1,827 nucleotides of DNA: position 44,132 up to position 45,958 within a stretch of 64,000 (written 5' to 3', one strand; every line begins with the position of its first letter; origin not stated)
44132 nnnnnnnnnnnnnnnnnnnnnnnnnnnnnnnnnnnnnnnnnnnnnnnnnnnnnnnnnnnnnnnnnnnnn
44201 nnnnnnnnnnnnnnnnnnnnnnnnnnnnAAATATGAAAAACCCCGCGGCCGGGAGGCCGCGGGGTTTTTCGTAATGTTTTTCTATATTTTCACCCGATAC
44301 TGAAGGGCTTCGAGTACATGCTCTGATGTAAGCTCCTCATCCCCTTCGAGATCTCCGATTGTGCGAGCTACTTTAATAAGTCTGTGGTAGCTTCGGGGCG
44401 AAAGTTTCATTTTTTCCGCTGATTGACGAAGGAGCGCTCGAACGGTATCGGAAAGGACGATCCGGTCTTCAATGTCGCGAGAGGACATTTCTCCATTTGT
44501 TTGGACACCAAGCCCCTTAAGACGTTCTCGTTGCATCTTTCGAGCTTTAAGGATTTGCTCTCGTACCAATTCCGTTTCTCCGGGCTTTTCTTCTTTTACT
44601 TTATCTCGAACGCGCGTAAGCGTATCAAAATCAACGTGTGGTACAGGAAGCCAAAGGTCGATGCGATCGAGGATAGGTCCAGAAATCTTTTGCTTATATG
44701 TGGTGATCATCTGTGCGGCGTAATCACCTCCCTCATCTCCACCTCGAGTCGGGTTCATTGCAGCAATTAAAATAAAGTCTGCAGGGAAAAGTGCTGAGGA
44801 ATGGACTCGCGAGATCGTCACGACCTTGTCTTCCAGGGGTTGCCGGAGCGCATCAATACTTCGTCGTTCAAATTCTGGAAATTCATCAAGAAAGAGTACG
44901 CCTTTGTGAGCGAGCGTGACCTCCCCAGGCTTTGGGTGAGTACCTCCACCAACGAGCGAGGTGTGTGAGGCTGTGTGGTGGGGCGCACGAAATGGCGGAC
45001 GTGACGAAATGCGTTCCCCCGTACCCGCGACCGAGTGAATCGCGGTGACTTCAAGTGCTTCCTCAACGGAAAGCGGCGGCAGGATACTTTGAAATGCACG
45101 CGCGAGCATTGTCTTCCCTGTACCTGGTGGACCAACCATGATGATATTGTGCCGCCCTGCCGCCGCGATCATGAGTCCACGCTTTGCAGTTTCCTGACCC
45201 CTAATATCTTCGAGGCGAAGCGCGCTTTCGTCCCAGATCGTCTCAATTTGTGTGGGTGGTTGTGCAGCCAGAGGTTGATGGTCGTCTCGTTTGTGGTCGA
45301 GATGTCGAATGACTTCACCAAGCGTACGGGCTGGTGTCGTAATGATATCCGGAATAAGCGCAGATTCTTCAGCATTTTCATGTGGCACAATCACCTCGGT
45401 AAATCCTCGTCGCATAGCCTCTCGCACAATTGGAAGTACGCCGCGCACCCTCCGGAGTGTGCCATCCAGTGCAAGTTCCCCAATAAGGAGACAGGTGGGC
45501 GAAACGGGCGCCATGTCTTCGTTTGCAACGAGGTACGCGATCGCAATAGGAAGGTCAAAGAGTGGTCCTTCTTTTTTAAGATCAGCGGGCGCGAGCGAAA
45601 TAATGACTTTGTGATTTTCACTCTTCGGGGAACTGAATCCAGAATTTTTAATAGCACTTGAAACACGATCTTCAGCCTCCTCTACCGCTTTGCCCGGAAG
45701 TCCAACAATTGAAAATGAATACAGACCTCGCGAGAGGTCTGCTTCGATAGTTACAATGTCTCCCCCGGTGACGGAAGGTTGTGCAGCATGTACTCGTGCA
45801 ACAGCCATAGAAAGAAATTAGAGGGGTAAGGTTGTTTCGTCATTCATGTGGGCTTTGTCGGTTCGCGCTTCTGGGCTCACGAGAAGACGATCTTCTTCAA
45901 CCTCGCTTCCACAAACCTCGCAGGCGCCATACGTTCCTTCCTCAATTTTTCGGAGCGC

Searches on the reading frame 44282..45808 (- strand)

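Call 6: search_protein_families(library=pfam, proteins=[window:44282-45808:-], max_evalue=0.01)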
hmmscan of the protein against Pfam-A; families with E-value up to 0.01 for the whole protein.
window:44282-45808:- (508 aa): 16 families
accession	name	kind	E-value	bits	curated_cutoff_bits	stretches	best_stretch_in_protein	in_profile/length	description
PF01078.27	Mg_chelatase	-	4e-80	268.5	20.3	1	199-394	2-204/207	Magnesium chelatase, subunit ChlI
PF13541.12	ChlI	-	1.7e-39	134.9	27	1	21-145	1-121/121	Subunit ChlI of Mg-chelatase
PF13335.12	Mg_chelatase_C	-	1.2e-26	93.5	26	1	412-505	4-94/94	Magnesium chelatase, subunit ChlI C-terminal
PF00493.29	MCM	-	2.5e-12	46.8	23.3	1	293-389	113-204/224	MCM P-loop domain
PF07728.20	AAA_5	-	4.3e-11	43.4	22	1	221-358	1-128/139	AAA domain (dynein-related subfamily)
PF05362.19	Lon_C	-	4.3e-09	36.7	21.1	1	14-157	38-184/205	Lon protease (S16) C-terminal proteolytic domain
PF00158.32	Sigma54_activat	-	1.2e-06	28.7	20.2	1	215-352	18-142/168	Sigma-54 interaction domain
PF00004.35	AAA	-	6e-05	23.9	21.2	1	222-243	1-22/131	ATPase family associated with various cellular activities (AAA)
PF13401.12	AAA_22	-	0.0021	18.8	27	1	219-244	5-30/130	AAA domain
PF12775.13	AAA_7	-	0.0033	17.4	25.8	0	217-244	31-58/181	P-loop containing dynein motor region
PF13191.12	AAA_16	-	0.004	18.1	32.6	0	216-243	20-48/167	AAA ATPase domain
PF01695.23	IstB_IS21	-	0.0043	17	24.1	1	219-239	92-112/238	IstB-like ATP binding protein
PF05496.18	RuvB_N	-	0.0061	16.8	27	0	199-238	6-52/159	Holliday junction DNA helicase RuvB P-loop domain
PF20030.5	bpMoxR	-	0.007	15.9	27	0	212-243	24-55/205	MoxR domain in the MoxR-vWA-beta-propeller ternary systems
PF13521.12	AAA_28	-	0.008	16.8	27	0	222-252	2-32/164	AAA domain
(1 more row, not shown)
